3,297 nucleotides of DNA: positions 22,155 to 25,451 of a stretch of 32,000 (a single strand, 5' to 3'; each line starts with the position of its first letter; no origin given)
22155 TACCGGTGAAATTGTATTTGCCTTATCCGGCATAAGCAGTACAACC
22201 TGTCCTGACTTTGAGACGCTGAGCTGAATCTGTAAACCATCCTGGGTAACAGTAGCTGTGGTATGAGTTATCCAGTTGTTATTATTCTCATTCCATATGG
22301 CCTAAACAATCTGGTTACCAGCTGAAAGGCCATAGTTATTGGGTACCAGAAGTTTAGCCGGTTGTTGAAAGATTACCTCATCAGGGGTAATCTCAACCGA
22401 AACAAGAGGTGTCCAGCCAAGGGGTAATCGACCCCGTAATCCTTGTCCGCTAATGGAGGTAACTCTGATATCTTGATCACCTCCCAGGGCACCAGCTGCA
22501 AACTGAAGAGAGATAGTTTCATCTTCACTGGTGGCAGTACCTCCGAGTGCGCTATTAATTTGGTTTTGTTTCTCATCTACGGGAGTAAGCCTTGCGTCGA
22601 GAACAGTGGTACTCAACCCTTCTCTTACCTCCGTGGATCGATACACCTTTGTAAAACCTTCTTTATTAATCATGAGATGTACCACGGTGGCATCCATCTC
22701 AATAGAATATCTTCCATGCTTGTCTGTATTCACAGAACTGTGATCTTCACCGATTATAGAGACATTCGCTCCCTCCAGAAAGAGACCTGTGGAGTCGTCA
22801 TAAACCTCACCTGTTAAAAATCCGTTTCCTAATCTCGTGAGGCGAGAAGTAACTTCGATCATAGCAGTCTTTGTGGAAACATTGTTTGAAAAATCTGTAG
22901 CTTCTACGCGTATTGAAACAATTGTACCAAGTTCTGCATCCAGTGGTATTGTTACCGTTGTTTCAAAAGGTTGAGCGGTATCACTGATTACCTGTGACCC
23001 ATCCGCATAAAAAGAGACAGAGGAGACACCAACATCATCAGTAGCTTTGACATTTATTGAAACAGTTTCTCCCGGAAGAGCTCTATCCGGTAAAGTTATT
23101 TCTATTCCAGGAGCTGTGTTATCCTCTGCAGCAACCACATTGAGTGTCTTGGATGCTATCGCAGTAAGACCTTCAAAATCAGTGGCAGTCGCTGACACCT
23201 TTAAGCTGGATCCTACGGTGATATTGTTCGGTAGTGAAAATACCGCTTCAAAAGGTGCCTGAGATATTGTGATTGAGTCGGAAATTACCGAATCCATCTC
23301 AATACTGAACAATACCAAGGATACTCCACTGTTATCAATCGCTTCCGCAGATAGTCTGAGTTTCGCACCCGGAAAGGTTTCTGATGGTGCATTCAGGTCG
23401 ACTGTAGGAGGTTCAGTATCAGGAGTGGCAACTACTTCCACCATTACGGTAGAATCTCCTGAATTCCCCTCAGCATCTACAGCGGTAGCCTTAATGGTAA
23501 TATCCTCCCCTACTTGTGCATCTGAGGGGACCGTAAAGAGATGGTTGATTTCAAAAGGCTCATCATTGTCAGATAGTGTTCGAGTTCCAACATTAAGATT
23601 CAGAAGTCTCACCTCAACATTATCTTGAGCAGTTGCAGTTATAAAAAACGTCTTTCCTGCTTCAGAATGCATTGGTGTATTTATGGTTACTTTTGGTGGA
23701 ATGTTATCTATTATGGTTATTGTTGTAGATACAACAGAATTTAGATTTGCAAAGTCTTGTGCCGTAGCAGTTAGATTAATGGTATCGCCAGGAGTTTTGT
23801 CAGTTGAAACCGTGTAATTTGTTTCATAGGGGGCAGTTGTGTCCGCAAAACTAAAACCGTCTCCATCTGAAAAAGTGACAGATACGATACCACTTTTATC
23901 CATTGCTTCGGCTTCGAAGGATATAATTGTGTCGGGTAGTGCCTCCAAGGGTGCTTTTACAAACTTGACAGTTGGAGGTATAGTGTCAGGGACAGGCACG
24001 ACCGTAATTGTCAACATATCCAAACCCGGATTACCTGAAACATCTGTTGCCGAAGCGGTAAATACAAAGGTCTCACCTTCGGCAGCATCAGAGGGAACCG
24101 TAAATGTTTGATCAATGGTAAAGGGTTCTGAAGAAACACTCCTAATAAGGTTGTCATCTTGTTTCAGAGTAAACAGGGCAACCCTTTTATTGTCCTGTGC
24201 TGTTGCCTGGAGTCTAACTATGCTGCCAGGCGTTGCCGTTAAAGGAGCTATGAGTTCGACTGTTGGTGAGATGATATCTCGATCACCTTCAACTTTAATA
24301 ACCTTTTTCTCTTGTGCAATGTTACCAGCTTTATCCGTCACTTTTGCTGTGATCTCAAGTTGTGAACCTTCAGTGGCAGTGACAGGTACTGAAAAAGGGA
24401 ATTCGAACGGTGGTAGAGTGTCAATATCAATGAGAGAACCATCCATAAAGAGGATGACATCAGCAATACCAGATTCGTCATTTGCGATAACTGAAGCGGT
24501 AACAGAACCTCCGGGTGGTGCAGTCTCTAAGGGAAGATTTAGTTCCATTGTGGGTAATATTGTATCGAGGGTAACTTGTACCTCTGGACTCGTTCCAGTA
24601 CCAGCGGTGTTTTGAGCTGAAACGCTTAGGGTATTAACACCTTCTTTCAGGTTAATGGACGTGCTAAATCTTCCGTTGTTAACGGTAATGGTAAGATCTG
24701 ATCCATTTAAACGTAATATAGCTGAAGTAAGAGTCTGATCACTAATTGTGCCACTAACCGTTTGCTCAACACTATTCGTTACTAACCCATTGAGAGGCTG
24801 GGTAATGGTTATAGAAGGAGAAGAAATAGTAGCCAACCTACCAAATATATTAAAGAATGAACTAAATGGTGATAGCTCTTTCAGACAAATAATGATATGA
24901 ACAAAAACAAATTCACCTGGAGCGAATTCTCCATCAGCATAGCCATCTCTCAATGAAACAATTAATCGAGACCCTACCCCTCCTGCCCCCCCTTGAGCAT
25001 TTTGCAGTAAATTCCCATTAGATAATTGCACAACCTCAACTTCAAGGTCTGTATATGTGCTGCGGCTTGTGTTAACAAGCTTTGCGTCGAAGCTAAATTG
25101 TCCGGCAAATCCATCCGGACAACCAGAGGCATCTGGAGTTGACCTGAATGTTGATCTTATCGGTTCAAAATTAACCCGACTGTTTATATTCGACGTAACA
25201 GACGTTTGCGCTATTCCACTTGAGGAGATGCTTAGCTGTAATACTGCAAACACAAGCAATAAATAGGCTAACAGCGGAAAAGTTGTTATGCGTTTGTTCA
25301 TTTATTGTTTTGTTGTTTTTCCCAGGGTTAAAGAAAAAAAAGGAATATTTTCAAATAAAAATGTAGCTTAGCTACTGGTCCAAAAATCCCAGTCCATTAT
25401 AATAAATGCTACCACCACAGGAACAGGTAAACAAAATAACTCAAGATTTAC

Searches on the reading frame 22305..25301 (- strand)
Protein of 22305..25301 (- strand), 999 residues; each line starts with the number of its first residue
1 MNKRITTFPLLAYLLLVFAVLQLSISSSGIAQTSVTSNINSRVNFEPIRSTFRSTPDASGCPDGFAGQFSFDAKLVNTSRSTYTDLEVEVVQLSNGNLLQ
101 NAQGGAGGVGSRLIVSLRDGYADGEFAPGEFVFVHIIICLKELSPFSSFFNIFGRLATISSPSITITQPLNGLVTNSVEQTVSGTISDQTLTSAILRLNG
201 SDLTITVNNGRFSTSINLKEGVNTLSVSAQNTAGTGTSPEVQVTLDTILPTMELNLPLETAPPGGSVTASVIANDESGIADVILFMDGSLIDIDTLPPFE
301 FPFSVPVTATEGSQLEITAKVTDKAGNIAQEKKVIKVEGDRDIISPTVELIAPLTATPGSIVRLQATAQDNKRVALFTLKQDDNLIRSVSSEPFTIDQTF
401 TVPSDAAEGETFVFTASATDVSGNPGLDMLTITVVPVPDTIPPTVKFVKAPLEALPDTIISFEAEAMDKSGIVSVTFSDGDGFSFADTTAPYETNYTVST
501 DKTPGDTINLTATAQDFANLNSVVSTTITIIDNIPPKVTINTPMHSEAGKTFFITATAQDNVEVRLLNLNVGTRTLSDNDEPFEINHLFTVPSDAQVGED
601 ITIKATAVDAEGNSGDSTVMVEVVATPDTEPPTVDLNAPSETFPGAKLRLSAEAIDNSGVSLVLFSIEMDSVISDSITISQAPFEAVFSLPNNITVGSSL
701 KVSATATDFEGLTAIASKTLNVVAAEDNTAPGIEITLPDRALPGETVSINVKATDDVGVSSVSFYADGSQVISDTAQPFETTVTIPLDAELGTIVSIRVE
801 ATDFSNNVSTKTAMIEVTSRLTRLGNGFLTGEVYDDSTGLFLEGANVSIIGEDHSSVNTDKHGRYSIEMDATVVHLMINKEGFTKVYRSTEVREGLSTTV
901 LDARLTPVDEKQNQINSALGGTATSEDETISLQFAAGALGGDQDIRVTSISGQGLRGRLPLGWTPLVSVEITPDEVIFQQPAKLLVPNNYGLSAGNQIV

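Call 6: search_protein_families(library=pfam, proteins=[window:22305-25301:-], max_evalue=0.01)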
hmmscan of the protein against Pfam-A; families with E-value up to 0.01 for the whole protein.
window:22305-25301:- (999 aa): 6 families
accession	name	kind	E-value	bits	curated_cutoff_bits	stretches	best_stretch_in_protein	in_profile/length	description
PF17957.7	Big_7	-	5.5e-35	120.3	24.1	5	742-786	14-59/70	Bacterial Ig domain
PF09136.16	Glucodextran_B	-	2.1e-13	50.4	27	1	162-246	1-82/83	Glucodextranase, domain B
PF15418.12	DUF4625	-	1.1e-08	35.9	27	0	376-432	75-128/131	Domain of unknown function (DUF4625)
PF19077.6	Big_13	-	1.7e-06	28.9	27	1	174-247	23-102/102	Bacterial Ig-like domain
PF13715.12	CarbopepD_reg_2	-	3.9e-06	27.3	32.2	1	829-898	1-70/88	CarboxypepD_reg-like domain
PF13779.11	DUF4175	-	0.0098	14.4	27.3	0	597-693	252-346/825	Domain of unknown function (DUF4175)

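Call 8: find_encoding_contigs(protein=window:22305-25301:-, flank=10000, max_places=10)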
Protein window:22305-25301:- (999 aa): no gene with exactly this product is on record in the collection.
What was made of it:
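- Tried and rejected: Exact look-up of the 999-aa product: not on record (call 8).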
